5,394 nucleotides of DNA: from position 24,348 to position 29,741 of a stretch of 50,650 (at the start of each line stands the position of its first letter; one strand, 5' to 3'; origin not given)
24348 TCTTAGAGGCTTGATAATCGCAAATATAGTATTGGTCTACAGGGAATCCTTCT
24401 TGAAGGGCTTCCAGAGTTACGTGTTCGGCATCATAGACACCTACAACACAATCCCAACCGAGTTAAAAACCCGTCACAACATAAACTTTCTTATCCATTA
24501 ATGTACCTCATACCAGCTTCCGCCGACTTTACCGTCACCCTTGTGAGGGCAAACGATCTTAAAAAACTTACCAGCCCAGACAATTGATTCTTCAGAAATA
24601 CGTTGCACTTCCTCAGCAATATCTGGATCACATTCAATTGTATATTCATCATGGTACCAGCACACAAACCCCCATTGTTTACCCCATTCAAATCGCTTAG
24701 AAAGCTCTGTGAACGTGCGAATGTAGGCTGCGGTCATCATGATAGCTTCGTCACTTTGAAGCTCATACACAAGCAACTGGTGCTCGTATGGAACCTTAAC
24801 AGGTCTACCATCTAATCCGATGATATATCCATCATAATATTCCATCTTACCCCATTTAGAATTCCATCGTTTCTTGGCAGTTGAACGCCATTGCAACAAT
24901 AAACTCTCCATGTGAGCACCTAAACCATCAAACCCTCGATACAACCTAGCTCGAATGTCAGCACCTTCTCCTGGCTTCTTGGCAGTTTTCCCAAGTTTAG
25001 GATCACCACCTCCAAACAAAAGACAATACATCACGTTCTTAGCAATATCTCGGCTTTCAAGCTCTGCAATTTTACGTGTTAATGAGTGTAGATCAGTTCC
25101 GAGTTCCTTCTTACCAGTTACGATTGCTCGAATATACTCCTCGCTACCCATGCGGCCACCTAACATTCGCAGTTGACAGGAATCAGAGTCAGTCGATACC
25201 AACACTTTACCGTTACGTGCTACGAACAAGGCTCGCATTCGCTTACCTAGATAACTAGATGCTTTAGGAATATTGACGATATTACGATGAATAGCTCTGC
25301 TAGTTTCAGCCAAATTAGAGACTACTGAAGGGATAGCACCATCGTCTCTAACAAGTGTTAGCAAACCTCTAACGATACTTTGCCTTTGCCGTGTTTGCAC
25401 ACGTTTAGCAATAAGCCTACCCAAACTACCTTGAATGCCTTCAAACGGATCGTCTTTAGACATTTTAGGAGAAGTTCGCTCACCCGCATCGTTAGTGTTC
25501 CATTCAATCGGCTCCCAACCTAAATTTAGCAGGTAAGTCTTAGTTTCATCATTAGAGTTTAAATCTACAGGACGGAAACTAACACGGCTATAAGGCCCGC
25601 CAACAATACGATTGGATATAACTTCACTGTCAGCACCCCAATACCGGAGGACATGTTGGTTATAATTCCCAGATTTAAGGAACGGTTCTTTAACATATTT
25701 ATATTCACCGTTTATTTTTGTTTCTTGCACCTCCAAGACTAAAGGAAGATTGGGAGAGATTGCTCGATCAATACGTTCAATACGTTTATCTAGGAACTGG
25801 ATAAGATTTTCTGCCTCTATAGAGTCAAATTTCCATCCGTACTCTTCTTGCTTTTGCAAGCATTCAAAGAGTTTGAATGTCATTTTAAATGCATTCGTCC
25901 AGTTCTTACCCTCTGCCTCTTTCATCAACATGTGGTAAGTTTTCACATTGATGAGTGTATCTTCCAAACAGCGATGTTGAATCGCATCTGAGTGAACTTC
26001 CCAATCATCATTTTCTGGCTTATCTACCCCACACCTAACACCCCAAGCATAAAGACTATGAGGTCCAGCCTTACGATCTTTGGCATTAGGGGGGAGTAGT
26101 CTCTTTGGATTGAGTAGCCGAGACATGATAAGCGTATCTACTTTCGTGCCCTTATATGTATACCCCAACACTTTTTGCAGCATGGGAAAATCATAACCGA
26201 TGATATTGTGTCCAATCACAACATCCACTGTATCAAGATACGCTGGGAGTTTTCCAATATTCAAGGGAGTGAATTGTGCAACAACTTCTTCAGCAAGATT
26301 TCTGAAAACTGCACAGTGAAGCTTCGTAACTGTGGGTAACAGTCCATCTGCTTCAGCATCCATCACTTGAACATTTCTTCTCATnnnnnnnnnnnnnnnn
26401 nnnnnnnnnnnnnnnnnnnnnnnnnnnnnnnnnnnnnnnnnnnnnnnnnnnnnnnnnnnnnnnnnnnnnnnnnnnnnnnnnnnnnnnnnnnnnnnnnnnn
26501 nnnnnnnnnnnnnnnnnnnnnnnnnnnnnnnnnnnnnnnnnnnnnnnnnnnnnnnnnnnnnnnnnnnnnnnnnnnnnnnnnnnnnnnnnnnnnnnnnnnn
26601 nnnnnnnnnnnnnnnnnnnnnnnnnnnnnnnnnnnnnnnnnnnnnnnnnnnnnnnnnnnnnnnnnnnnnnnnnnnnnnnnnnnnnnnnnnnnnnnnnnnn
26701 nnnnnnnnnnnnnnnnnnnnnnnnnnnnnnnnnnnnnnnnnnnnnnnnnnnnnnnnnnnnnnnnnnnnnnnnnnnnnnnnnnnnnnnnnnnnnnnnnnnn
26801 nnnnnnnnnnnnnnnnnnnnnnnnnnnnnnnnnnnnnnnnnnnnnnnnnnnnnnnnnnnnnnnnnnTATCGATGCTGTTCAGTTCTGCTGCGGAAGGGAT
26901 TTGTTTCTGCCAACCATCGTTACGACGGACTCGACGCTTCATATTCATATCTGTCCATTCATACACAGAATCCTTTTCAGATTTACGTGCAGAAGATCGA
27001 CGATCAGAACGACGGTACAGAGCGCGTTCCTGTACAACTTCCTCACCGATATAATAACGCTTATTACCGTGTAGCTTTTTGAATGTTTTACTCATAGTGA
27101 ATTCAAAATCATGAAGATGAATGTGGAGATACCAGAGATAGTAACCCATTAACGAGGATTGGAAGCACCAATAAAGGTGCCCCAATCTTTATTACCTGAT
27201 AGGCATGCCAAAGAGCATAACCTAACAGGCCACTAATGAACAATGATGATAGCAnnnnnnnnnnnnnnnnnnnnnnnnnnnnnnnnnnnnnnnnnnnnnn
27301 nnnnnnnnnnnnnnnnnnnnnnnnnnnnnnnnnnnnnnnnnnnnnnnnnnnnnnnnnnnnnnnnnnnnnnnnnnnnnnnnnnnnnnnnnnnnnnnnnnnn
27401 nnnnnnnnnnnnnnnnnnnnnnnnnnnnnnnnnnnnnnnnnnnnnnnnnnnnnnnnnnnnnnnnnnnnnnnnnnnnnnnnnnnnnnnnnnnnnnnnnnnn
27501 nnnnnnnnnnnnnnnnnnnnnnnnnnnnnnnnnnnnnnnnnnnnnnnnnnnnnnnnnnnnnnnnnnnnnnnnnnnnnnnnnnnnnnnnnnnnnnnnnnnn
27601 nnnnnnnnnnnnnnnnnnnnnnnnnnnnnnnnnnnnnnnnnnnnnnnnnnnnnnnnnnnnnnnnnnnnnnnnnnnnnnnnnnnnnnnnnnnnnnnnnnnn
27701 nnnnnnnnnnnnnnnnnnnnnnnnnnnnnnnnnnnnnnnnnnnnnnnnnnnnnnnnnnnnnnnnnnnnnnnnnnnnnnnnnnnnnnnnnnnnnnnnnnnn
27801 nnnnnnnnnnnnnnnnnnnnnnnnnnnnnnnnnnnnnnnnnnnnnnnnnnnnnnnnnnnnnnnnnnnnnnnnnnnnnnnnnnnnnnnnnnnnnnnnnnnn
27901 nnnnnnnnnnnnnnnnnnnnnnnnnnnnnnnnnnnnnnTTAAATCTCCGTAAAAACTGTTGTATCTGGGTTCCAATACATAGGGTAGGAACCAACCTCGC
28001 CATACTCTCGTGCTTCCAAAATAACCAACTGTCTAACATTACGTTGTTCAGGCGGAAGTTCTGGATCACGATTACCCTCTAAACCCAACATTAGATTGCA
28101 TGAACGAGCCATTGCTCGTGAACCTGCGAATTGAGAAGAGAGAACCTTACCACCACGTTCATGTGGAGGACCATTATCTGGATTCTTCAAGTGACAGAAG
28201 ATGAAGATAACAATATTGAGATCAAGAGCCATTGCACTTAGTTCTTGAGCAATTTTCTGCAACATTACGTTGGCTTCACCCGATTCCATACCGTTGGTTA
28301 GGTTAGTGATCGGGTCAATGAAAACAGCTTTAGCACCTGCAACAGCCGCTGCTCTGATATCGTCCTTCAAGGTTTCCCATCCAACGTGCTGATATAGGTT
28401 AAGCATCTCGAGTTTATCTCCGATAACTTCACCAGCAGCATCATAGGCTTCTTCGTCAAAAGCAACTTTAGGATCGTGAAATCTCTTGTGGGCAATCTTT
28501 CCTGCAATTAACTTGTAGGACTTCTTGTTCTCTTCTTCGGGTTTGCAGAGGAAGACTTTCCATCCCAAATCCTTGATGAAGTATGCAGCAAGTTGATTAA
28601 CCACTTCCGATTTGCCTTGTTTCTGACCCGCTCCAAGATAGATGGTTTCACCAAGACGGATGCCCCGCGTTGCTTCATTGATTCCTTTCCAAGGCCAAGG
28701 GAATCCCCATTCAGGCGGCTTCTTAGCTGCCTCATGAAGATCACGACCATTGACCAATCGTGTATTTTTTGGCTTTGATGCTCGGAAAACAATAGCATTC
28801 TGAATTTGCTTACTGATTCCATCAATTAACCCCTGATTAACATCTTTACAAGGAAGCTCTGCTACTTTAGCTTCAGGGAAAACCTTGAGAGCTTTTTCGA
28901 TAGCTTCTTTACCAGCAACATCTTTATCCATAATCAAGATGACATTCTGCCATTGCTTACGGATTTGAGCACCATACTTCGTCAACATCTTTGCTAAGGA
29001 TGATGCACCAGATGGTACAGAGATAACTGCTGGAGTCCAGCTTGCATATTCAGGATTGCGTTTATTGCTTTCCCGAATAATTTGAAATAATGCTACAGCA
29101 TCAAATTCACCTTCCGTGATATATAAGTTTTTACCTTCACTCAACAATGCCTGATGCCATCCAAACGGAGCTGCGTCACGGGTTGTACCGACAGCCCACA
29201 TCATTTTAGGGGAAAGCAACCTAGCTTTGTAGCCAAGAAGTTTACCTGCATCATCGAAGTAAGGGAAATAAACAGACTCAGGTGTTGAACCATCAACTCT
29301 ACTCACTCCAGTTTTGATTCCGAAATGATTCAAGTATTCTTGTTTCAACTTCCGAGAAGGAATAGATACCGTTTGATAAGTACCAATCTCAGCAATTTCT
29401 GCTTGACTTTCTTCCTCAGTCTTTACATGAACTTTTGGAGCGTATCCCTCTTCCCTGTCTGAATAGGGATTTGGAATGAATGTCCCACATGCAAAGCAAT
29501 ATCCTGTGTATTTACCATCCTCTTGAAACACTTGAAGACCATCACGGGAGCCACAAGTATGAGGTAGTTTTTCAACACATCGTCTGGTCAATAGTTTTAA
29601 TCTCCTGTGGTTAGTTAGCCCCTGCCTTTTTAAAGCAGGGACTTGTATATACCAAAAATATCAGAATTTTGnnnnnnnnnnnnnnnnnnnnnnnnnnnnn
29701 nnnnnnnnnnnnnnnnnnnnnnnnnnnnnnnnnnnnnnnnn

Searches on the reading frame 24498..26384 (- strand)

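Call 99: search_protein_families(library=pfam, proteins=[window:24498-26384:-], max_evalue=0.001)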
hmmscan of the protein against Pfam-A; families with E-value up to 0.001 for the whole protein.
window:24498-26384:- (628 aa): 1 family
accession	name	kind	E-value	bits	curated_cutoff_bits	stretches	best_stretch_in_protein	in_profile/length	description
PF00476.26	DNA_pol_A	-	4.2e-16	59.3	34.3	1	326-626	81-381/381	DNA polymerase family A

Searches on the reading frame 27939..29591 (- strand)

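Call 99: search_protein_families(library=pfam, proteins=[window:27939-29591:-], max_evalue=0.001)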
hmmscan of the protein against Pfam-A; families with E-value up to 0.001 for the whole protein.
window:27939-29591:- (550 aa): 5 families
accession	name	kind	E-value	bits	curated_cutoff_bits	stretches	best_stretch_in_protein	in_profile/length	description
PF13155.12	Toprim_2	-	4.7e-08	33.7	22.1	1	157-253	1-86/88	Toprim-like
PF03796.21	DnaB_C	-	2e-05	24.5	27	1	301-548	6-254/255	DnaB-like helicase C terminal domain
PF13662.12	Toprim_4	-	0.00022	21.8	25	0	156-238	3-75/85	Toprim domain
PF01751.28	Toprim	-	0.00047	20.7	23.1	0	156-239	2-81/96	Toprim domain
PF13481.12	AAA_25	-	0.00068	19.8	27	0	311-470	30-192/195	AAA domain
